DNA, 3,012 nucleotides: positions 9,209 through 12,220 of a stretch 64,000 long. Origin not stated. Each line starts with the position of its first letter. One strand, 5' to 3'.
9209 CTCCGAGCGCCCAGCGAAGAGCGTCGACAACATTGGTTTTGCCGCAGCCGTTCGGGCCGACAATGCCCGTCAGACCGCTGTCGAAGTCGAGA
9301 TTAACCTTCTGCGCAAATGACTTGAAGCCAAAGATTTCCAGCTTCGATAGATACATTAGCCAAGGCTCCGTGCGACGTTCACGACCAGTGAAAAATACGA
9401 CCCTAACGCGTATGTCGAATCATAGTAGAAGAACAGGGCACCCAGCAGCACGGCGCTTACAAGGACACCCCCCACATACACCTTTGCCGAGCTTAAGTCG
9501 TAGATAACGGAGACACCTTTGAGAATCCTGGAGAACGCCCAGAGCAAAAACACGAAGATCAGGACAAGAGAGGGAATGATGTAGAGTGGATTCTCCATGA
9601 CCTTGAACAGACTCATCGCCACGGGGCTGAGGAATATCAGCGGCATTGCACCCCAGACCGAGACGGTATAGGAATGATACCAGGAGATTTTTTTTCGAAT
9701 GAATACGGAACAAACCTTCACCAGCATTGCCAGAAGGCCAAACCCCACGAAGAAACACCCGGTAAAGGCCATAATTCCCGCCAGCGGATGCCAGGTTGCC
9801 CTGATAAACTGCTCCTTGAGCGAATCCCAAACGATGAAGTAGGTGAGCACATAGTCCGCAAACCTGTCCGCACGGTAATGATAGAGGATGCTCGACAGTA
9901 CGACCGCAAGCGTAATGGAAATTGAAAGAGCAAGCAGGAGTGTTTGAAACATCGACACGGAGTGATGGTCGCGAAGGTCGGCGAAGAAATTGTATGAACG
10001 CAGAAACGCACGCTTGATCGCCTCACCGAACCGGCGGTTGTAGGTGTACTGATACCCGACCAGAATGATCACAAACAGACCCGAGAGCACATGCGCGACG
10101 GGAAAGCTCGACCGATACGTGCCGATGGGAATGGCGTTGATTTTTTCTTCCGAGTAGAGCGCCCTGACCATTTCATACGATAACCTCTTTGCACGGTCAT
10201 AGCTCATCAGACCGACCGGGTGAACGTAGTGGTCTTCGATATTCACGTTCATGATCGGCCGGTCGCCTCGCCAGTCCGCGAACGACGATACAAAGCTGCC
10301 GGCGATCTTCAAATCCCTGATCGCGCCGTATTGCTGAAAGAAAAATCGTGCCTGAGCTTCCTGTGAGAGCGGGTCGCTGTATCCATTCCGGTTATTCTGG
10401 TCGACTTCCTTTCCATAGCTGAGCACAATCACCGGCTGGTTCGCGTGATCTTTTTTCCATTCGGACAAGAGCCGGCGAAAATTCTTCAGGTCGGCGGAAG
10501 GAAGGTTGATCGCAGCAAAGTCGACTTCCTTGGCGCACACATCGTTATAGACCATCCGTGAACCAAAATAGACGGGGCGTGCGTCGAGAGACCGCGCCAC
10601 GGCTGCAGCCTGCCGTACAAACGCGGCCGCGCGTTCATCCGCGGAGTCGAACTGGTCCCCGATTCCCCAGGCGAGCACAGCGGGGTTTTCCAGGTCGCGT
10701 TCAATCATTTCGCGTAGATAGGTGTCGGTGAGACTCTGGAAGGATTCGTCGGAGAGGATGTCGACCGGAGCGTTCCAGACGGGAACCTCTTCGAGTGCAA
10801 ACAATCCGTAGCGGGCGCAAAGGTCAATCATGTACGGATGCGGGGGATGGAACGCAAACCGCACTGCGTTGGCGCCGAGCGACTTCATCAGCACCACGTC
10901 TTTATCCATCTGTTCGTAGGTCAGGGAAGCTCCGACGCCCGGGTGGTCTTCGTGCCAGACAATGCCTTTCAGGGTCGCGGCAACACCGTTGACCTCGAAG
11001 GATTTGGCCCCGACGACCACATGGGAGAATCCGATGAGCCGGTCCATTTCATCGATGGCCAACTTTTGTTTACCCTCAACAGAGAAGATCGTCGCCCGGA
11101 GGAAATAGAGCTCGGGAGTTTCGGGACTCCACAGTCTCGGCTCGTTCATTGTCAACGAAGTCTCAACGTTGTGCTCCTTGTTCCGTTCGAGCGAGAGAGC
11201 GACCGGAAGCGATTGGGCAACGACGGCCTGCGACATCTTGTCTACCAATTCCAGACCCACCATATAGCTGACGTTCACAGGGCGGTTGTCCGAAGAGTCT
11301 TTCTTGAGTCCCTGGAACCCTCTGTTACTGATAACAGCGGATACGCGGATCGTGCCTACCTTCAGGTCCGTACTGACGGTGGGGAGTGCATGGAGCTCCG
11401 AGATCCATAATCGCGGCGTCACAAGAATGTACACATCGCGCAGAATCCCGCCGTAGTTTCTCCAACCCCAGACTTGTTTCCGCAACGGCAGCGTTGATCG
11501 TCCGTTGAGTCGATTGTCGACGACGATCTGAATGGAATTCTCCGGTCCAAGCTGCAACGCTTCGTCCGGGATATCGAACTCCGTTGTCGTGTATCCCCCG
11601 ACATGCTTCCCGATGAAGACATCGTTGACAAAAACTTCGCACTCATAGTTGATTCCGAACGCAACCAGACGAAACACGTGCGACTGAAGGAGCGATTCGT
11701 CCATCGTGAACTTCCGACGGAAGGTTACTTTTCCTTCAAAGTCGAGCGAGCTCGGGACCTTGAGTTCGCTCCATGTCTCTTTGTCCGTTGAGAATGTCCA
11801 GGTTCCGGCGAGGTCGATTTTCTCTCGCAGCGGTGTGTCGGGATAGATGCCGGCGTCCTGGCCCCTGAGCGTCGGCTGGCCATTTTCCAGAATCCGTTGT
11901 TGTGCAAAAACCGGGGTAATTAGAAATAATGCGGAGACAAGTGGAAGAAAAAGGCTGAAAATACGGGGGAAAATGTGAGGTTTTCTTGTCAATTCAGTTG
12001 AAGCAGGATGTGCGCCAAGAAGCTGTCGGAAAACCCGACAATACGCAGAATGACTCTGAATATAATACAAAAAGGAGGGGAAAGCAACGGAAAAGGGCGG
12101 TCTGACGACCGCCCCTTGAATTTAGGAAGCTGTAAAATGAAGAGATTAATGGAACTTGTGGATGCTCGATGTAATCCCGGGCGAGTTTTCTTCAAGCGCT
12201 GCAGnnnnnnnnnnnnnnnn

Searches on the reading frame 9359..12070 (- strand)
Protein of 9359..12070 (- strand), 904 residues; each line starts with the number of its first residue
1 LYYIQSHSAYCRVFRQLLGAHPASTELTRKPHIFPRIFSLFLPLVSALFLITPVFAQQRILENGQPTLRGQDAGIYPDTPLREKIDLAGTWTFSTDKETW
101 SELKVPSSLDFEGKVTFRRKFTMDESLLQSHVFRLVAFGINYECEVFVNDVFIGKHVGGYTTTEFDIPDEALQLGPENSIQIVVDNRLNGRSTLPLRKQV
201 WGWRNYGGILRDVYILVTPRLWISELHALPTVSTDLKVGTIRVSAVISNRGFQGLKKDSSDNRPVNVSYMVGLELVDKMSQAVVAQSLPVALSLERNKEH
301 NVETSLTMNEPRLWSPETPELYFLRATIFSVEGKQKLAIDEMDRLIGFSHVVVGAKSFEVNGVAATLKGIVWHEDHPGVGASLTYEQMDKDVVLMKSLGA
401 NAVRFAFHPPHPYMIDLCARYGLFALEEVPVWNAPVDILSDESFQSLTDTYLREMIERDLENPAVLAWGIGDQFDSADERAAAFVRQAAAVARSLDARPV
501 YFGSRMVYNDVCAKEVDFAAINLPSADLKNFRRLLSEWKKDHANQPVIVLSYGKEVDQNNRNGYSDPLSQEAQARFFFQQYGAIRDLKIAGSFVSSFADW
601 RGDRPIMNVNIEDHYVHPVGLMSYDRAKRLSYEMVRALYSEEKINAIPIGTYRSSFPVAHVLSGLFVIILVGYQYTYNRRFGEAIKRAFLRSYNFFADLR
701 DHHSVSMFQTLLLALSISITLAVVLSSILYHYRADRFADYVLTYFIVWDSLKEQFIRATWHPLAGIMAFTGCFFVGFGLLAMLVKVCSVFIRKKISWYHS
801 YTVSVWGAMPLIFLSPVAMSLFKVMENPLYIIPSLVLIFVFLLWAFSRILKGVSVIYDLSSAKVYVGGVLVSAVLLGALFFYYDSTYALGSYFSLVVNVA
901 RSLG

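Call 19: search_protein_families(library=pfam, proteins=[window:9359-12070:-], max_evalue=0.001)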
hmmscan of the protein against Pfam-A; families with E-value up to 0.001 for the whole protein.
window:9359-12070:- (904 aa): 6 families
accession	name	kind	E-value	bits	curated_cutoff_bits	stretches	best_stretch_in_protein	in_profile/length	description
PF02836.23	Glyco_hydro_2_C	-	5.2e-24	85.4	21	1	353-640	3-298/302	Glycosyl hydrolases family 2, TIM barrel domain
PF02837.24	Glyco_hydro_2_N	-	2e-09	38.1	28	1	106-219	58-169/169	Glycosyl hydrolases family 2, sugar binding domain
PF00703.27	Glyco_hydro_2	-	2.2e-06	28.8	23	1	257-335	26-98/109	Glycosyl hydrolases family 2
PF22666.2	Glyco_hydro_2_N2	-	9.8e-06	26.2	27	1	114-189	49-122/167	Glycosyl hydrolase 2 galactose-binding domain-like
PF13364.12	BetaGal_ABD2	-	2.2e-05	25.6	23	1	96-186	16-108/112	Beta-galactosidase second all-beta domain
PF04893.22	Yip1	-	0.00015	22.1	28.6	1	693-880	8-171/173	Yip1 domain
